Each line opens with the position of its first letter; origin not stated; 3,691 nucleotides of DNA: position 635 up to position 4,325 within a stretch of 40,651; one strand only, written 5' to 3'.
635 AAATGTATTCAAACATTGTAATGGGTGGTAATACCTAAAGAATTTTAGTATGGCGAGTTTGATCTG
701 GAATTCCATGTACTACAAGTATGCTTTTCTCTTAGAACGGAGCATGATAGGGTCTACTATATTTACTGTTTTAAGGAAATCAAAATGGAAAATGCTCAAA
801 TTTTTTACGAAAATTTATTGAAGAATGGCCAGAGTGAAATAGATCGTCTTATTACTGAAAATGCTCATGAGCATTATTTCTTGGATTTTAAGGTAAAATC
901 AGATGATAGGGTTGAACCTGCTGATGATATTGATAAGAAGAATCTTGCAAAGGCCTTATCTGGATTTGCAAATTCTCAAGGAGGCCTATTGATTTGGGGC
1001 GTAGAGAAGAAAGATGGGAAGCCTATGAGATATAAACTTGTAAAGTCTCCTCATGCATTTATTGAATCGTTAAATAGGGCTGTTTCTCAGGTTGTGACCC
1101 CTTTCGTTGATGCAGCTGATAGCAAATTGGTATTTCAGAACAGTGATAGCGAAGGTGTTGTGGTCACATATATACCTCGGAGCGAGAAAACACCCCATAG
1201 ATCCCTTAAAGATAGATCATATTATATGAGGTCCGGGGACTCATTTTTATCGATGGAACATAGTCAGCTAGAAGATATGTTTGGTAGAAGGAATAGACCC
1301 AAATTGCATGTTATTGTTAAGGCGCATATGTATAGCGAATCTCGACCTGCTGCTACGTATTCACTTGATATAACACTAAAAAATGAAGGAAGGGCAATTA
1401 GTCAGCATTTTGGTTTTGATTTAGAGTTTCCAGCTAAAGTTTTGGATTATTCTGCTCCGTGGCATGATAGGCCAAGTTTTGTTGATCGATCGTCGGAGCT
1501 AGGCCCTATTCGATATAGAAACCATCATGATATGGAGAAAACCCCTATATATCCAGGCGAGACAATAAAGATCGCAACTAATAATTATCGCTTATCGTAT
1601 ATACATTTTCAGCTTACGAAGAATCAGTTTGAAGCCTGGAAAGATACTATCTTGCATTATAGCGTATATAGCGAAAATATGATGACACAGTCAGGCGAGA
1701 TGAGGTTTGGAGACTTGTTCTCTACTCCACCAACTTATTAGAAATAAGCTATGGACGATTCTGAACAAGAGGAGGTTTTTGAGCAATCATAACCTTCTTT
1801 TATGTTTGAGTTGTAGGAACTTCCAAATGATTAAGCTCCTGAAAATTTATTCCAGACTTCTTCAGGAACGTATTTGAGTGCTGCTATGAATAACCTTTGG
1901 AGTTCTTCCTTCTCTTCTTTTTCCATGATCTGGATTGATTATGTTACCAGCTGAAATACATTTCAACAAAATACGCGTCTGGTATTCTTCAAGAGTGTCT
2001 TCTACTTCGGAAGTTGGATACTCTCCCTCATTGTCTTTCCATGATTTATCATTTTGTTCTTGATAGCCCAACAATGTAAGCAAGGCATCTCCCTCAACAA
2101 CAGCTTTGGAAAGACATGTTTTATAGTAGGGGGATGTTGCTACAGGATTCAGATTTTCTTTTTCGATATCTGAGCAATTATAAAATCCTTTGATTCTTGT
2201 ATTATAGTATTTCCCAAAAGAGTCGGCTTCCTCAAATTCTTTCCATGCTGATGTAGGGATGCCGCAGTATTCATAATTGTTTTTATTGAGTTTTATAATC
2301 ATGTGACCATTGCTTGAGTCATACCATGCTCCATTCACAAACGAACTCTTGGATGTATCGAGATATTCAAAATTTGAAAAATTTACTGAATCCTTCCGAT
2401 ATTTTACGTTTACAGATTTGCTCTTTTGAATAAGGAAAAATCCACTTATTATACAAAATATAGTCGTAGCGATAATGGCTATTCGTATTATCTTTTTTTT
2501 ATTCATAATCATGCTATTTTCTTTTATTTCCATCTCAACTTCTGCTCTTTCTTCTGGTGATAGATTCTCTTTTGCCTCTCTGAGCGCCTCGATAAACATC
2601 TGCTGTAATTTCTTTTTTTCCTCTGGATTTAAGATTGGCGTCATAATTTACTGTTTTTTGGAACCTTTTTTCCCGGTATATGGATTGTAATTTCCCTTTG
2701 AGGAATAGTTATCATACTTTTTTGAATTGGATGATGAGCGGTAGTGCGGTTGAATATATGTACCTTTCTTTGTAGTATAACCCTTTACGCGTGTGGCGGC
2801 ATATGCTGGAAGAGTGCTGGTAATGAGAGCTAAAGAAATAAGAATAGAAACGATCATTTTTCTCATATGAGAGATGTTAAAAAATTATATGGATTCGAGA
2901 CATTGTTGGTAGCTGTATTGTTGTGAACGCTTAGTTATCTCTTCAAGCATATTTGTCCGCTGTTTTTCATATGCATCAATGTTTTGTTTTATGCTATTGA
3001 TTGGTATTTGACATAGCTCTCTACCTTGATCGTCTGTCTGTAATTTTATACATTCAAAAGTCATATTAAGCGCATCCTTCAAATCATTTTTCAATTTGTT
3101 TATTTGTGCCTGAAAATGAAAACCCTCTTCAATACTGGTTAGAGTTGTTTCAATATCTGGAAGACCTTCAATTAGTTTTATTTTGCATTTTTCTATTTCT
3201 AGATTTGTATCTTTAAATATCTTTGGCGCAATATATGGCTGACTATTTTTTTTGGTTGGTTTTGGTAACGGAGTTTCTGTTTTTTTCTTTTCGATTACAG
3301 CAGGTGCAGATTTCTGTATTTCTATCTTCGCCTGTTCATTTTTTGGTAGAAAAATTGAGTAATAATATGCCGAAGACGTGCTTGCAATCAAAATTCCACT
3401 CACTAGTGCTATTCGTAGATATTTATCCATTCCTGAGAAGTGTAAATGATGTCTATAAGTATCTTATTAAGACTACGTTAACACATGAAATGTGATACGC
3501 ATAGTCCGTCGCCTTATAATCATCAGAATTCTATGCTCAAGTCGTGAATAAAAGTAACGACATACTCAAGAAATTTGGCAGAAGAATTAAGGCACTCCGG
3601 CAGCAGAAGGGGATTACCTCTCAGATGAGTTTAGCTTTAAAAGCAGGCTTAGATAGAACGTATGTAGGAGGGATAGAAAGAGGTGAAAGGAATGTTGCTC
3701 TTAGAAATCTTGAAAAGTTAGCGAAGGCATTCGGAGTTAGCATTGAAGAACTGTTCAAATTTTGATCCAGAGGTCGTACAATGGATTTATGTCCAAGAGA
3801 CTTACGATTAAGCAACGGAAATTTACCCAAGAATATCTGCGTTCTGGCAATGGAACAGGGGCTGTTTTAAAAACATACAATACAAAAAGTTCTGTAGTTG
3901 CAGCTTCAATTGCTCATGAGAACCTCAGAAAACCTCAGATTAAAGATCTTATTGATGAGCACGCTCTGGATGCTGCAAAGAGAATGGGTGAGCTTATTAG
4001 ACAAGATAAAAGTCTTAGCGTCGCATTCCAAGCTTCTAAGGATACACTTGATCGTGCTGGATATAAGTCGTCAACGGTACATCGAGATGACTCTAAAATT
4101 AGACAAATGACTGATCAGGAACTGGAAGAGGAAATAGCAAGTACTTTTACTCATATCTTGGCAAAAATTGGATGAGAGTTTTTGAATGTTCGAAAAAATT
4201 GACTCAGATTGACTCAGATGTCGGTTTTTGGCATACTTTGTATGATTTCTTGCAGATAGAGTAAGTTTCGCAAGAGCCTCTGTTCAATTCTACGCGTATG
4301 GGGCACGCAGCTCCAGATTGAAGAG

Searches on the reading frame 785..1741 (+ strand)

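Call 7: search_protein_families(library=pfam, proteins=[window:785-1741:+], max_evalue=0.001)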
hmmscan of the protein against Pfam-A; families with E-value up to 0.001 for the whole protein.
window:785-1741:+ (318 aa): 1 family
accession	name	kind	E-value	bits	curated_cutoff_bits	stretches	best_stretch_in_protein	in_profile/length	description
PF04326.19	SLFN_AlbA_2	-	7.1e-11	43.1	25.3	1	29-153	1-113/118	Schlafen, AlbA_2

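Call 26: search_protein_families(library=phrogs, proteins=[window:785-1741:+], max_evalue=0.001)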
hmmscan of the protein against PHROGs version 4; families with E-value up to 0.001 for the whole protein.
window:785-1741:+ (318 aa): 1 family
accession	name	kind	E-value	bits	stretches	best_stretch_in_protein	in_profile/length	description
phrog_12156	-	DNA, RNA and nucleotide metabolism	8.7e-12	45.4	1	48-168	27-150/485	DNA helicase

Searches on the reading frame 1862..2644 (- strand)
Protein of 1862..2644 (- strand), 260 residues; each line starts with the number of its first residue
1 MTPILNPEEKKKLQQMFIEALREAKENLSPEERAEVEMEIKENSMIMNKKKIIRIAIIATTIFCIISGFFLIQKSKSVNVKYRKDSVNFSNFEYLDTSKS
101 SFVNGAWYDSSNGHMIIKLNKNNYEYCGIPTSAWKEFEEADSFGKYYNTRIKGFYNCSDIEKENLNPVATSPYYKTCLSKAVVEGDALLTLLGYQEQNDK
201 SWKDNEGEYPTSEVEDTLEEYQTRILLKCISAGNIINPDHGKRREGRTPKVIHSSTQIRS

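Call 7: search_protein_families(library=pfam, proteins=[window:1862-2644:-], max_evalue=0.001)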
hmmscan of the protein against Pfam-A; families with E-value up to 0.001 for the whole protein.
window:1862-2644:- (260 aa): 1 family
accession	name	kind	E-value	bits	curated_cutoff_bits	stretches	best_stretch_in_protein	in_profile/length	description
PF13619.11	KTSC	-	1.7e-11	44.1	25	1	99-155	1-58/58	KTSC domain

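Call 26: search_protein_families(library=phrogs, proteins=[window:1862-2644:-], max_evalue=0.001)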
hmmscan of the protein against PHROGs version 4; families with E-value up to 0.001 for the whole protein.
window:1862-2644:- (260 aa): 2 families
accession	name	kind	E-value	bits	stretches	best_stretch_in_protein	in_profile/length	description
phrog_3292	-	unknown function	1.9e-10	41.5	1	98-173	113-189/436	-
phrog_8113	-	unknown function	1.4e-07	32.9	1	85-164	4-84/144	-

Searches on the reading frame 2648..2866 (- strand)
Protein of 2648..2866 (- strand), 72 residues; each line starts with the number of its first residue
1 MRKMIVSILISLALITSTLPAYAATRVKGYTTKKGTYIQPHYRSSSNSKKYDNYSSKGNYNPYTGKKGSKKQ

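Call 26: search_protein_families(library=phrogs, proteins=[window:2648-2866:-], max_evalue=0.001)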
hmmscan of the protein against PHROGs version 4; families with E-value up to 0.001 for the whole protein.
window:2648-2866:- (72 aa): 1 family
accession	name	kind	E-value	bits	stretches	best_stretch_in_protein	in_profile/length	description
phrog_29674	-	unknown function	5.6e-21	75.7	1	1-71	2-71/74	-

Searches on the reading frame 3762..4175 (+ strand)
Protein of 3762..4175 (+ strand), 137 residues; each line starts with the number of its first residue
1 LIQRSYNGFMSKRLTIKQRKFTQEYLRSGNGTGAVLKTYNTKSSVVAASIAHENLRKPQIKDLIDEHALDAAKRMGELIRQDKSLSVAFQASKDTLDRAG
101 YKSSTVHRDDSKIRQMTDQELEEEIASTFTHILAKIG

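Call 7: search_protein_families(library=pfam, proteins=[window:3762-4175:+], max_evalue=0.001)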
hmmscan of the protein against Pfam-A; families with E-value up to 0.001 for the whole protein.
window:3762-4175:+ (137 aa): 1 family
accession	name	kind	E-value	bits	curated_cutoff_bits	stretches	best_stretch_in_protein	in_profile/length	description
PF03592.21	Terminase_2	-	3.9e-13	50.7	26.1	1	14-109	1-87/141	Terminase small subunit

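Call 26: search_protein_families(library=phrogs, proteins=[window:3789-4175:+], max_evalue=0.001)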
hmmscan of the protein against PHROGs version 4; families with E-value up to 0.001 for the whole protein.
window:3789-4175:+ (128 aa): 4 families
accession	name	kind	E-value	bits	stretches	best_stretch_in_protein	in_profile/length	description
phrog_51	-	head and packaging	7.7e-13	49.8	1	2-66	86-149/261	terminase small subunit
phrog_17390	-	unknown function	1.4e-08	35.4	1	4-59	2-55/69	-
phrog_2538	-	head and packaging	7.2e-06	27.1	1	50-117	51-123/129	terminase small subunit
phrog_2606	-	head and packaging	3.6e-05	24.3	1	3-57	87-140/310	terminase small subunit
